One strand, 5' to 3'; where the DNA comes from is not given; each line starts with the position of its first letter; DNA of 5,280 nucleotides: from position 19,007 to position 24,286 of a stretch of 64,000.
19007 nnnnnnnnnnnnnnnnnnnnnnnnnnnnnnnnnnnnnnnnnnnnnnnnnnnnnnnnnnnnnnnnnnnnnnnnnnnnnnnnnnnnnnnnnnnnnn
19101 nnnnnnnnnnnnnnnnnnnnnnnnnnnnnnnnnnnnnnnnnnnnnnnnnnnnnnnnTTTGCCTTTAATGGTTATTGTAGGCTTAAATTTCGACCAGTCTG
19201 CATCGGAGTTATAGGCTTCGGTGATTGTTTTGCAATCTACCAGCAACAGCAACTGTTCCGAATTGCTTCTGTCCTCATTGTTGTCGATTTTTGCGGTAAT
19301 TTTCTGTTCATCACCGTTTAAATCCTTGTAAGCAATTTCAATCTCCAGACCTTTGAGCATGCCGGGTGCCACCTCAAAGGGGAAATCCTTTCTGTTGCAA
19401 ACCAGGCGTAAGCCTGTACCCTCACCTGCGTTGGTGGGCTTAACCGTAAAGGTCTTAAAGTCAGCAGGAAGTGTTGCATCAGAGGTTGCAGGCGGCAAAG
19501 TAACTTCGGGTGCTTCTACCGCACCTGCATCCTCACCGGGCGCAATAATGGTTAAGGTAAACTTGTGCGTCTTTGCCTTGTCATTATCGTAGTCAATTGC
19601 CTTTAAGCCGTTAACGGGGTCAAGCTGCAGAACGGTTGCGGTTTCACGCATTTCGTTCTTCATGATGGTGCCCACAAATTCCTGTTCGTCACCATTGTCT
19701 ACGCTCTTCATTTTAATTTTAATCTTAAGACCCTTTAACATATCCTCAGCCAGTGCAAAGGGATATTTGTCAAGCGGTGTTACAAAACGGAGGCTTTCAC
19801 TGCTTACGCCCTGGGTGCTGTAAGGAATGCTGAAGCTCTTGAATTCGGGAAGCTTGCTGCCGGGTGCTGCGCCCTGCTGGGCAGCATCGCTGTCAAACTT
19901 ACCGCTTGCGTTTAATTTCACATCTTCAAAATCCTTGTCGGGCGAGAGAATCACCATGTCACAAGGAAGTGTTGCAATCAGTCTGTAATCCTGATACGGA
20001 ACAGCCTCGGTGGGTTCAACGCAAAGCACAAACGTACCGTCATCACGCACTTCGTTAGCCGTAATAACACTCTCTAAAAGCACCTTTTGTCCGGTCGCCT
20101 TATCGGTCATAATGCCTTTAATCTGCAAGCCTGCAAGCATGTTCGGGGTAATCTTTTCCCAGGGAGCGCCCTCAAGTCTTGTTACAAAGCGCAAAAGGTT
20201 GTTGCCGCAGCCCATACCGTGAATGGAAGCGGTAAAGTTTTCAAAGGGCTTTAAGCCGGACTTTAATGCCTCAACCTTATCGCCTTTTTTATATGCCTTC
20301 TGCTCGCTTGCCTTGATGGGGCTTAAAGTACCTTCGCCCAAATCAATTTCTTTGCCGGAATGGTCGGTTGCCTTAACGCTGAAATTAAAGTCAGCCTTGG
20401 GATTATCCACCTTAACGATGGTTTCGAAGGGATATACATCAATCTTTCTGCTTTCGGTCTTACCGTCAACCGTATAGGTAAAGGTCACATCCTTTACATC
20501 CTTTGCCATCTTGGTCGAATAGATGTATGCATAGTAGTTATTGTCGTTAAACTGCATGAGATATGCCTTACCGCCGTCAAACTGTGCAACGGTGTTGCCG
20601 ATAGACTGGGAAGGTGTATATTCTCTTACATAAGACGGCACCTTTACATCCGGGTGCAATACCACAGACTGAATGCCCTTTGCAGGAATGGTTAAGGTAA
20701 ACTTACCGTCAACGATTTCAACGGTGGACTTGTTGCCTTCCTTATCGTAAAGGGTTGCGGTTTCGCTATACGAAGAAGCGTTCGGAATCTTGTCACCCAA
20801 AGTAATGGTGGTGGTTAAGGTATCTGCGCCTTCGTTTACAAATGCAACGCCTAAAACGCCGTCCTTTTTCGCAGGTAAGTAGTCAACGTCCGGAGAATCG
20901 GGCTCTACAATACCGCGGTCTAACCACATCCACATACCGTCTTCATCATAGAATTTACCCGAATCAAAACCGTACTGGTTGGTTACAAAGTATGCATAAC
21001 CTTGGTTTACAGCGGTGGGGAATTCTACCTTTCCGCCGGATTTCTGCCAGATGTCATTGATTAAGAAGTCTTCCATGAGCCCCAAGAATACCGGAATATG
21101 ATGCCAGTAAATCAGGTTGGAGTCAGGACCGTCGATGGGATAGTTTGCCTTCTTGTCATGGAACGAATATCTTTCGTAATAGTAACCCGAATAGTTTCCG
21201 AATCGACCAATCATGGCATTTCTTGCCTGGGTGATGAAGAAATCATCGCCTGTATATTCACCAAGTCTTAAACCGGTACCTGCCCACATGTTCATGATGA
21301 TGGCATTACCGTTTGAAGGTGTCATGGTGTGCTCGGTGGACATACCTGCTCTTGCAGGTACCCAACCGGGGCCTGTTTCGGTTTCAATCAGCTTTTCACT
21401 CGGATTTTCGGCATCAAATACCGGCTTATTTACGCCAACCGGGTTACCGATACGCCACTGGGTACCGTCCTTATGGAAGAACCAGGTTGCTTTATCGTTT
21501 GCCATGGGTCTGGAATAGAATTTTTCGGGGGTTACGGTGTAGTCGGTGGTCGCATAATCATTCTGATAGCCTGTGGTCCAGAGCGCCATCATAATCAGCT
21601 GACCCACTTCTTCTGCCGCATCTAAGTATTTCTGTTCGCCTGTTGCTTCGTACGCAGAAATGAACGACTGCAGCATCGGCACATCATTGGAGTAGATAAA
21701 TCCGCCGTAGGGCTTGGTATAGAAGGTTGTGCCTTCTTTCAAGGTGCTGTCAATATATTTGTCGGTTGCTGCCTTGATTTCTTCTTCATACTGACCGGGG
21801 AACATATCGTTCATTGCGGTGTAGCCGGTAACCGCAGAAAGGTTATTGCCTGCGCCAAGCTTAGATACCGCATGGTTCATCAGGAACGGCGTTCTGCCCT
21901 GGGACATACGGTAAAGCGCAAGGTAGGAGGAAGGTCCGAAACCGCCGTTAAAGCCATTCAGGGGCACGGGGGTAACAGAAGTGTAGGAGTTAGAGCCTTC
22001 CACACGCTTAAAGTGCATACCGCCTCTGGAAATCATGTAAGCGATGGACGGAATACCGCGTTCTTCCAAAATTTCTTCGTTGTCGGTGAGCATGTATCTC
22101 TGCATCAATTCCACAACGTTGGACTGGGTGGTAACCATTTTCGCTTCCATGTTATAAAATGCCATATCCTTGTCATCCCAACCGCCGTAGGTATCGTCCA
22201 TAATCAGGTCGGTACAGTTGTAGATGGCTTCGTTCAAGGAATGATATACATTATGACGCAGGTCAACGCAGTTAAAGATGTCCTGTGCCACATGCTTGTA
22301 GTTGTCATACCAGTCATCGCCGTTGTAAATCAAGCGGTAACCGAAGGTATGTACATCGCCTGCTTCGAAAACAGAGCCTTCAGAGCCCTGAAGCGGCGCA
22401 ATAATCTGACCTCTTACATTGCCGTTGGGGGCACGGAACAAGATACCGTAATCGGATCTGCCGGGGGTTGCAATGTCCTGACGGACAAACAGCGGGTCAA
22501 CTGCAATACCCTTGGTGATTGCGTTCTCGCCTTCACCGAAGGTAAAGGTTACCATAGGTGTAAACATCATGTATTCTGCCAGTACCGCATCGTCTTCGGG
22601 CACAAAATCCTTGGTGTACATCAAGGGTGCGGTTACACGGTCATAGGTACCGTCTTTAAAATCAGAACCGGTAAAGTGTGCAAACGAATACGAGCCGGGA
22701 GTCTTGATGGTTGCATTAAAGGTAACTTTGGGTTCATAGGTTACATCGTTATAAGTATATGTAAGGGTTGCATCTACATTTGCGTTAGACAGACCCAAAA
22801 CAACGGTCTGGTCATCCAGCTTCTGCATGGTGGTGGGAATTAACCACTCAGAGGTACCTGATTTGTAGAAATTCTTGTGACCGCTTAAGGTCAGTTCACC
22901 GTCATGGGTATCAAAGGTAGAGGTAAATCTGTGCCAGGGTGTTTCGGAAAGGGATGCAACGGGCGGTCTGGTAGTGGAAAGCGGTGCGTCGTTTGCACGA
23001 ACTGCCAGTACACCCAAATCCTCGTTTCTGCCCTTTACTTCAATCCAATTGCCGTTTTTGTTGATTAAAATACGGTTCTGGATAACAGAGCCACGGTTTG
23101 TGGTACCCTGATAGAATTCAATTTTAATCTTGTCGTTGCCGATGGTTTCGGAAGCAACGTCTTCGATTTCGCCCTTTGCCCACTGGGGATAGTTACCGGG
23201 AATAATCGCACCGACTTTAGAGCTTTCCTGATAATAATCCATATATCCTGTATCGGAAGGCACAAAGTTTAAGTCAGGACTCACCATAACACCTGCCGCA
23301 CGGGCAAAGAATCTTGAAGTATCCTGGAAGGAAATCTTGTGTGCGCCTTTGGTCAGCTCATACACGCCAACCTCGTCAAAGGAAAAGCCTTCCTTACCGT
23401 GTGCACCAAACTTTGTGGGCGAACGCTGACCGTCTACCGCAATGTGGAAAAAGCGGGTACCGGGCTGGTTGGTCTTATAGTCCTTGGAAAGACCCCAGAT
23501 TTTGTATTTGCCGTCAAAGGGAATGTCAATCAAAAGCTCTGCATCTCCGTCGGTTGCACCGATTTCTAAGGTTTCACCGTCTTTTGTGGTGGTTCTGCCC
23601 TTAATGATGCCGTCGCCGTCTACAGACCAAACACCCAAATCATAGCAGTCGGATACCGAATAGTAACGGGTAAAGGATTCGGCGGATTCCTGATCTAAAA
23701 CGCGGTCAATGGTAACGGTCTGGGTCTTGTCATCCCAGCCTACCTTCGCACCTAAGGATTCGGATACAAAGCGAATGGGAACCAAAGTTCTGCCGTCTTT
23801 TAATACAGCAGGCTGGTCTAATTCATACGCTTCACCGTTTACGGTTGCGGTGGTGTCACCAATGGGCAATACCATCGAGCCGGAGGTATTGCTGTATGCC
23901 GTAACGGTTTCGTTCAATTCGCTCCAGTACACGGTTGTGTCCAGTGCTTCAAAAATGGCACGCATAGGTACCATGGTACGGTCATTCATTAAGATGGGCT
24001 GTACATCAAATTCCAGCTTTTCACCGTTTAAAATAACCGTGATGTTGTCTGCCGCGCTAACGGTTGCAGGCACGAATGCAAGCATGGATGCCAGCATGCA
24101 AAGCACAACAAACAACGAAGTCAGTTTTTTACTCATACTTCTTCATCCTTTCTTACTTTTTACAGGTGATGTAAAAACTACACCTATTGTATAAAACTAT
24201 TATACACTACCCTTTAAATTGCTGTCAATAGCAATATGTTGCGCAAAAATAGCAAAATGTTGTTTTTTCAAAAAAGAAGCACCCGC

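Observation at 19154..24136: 1660-aa secreted protein with Cu-amine-oxidase-N stalk domains, a large uncharacterised catalytic-sized core and a C-terminal triple repeat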

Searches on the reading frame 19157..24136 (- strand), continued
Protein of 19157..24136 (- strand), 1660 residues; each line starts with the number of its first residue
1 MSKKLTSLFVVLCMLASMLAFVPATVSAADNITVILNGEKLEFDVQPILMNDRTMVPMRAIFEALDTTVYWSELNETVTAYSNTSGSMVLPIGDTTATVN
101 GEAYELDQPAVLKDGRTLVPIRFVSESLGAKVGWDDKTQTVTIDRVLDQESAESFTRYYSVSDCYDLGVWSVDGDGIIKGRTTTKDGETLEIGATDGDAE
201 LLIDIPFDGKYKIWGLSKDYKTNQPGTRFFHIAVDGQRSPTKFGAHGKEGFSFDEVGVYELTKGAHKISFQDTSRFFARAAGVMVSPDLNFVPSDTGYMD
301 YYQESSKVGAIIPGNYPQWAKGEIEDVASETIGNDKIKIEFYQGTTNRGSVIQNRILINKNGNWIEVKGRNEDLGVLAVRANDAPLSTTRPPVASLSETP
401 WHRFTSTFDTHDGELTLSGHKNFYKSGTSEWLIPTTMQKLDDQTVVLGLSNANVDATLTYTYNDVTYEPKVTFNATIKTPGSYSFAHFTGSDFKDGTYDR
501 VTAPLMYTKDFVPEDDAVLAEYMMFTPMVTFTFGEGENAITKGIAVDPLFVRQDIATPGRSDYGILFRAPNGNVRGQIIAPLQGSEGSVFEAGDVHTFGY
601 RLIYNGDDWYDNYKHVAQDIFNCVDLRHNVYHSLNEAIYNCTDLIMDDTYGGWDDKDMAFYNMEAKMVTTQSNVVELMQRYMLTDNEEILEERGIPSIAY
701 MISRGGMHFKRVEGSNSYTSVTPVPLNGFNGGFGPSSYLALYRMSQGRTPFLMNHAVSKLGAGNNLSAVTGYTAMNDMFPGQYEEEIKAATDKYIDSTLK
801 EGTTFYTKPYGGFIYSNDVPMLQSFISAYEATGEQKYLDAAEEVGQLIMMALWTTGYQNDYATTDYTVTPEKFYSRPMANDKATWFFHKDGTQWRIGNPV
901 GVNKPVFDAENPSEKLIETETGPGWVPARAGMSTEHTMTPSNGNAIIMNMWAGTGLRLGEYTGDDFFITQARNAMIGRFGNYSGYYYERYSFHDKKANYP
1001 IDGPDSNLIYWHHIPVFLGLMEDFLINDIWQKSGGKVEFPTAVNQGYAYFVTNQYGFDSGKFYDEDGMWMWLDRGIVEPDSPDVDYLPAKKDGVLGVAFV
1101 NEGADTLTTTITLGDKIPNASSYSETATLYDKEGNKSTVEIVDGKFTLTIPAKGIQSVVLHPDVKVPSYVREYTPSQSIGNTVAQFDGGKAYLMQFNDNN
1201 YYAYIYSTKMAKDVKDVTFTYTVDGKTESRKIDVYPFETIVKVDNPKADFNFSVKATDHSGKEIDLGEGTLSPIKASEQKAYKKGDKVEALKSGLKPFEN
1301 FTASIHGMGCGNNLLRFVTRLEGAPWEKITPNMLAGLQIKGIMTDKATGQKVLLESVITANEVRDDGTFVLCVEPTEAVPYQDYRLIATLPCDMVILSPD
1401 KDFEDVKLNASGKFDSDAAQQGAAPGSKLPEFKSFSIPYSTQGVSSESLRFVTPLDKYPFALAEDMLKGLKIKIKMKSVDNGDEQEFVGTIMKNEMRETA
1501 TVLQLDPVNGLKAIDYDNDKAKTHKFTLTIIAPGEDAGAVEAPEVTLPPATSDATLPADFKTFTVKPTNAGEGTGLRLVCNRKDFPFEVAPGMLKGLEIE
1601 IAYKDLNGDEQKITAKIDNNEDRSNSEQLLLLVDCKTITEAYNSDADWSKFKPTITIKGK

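Call 84: find_encoding_contigs(protein=P0037, flank=8000, max_places=1)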
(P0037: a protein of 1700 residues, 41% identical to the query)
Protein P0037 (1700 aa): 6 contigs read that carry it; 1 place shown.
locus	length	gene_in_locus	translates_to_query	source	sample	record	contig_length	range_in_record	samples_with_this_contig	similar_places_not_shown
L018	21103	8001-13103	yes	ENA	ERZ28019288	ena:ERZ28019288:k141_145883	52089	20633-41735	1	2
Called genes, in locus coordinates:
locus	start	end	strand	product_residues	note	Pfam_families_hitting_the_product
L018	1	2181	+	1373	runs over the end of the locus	PF23376:Fn3_VIN3 (faint), PF25059:FN3_DSCAM-DSCAML_C (faint), PF00041:fn3 (weak), PF16990:CBM_35 (weak)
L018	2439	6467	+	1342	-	PF16656:Pur_ac_phosph_N (faint), PF16990:CBM_35 (faint), PF00041:fn3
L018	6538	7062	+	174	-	-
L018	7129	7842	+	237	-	PF01520:Amidase_3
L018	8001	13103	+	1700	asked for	PF07833:Cu_amine_oxidN1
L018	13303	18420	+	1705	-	PF07833:Cu_amine_oxidN1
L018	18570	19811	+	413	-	PF06134:RhaA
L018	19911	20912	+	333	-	PF12146:Hydrolase_4, PF00561:Abhydrolase_1, PF12697:Abhydrolase_6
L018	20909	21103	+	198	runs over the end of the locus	PF22624:AASDHPPT_N, PF01648:ACPS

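Call 85: find_encoding_contigs(protein=P0066, flank=8000, max_places=1)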
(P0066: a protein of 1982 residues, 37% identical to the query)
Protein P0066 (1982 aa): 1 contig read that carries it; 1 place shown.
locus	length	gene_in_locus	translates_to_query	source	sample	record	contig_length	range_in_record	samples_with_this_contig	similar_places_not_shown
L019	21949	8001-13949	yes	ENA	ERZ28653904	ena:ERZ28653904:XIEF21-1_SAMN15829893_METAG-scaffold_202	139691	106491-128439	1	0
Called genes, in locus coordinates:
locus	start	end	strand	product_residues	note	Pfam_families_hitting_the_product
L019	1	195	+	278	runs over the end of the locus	-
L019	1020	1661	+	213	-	PF00657:Lipase_GDSL, PF13472:Lipase_GDSL_2, PF16255:Lipase_GDSL_lke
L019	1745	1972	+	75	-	-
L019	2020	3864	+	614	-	PF13522:GATase_6, PF13537:GATase_7, PF00733:Asn_synthase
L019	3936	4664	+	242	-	-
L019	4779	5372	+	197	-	-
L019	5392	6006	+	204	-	-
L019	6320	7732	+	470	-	PF01235:Na_Ala_symp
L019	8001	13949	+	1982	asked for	PF07833:Cu_amine_oxidN1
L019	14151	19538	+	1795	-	PF07833:Cu_amine_oxidN1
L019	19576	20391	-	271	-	PF02311:AraC_binding, PF07883:Cupin_2 (weak), PF00165:HTH_AraC, PF12833:HTH_18, PF00165:HTH_AraC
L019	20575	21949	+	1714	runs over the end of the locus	PF07833:Cu_amine_oxidN1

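Call 86: find_encoding_contigs(protein=P0039, flank=8000, max_places=1)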
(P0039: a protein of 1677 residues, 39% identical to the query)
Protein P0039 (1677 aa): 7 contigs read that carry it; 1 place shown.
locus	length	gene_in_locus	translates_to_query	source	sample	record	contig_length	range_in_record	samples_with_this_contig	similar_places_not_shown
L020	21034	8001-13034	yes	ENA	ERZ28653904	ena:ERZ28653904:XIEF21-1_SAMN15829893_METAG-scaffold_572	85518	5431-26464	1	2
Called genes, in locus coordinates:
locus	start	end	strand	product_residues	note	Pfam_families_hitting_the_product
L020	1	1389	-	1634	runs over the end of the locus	PF25275:Golvesin_C (faint), PF07944:Beta-AFase-like_GH127_cat (faint), PF07833:Cu_amine_oxidN1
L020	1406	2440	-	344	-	-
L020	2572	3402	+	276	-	PF02311:AraC_binding (weak), PF00165:HTH_AraC, PF12833:HTH_18, PF00165:HTH_AraC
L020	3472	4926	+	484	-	PF00728:Glyco_hydro_20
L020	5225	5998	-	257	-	PF00165:HTH_AraC (faint), PF12833:HTH_18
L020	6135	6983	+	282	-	PF02588:YitT_membrane, PF10035:DUF2179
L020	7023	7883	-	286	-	PF02311:AraC_binding, PF00165:HTH_AraC (weak), PF12833:HTH_18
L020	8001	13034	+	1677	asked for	PF07833:Cu_amine_oxidN1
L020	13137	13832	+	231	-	-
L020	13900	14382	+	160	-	PF03449:GreA_GreB_N, PF01272:GreA_GreB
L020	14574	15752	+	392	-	PF01408:GFO_IDH_MocA, PF22725:GFO_IDH_MocA_C3, PF02894:GFO_IDH_MocA_C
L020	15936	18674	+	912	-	PF07517:SecA_DEAD, PF00270:DEAD (weak), PF01043:SecA_PP_bind, PF21090:P-loop_SecA, PF07516:SecA_SW, PF02810:SEC-C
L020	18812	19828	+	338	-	PF03462:PCRF, PF00472:RF-1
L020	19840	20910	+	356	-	PF03462:PCRF, PF00472:RF-1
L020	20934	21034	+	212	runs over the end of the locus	PF12645:HTH_16 (faint), PF04542:Sigma70_r2, PF08281:Sigma70_r4_2 (weak)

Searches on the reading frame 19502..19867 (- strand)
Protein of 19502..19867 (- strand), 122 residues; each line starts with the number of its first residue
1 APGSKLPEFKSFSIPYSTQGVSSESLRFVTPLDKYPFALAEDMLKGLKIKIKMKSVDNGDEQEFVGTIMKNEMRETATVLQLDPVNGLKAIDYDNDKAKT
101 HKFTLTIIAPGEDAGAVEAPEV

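Call 37: predict_structure(alignment_id=A3)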
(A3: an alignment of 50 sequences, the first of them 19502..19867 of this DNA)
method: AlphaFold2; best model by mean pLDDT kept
length: 122 residues; sequences in the alignment: 50
mean_pLDDT: 95.3   pTM: 0.87
mean pLDDT of the five models: 95.3, 94.9, 93.8, 90.3, 88.5
residues with pLDDT >= 90: 112; 70-90: 7; 50-70: 2; < 50: 1
segments of 3 or more residues with pLDDT < 50: none
pLDDT, mean of each block of 10 residues (from residue 1): 80 98 96 97 98 98 98 98 96 97 98 92 84
secondary structure, 60 per line:
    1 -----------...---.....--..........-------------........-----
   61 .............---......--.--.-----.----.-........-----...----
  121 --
elements in order: E12-14 E18-22 E25-31 E48-55 E61-73 E77-82 E101-108

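Call 62: find_homologous_proteins(query=A3, max_evalue=0.001)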
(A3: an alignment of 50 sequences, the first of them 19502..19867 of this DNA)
Query A3 (50 sequences) (122 aa, profile of the alignment): 3 proteins with E <= 0.001 among 580 candidates.
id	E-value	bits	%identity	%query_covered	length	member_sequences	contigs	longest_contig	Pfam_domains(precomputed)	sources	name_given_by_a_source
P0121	9.9e-47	175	39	88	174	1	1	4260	-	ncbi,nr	ncbi:MAG: hypothetical protein IJN39_02225, partial [Clostridia bacterium]|nr:hypothetical protein [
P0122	6.6e-25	105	29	84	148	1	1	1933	-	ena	-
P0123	7.7e-25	105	25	88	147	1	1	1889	-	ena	-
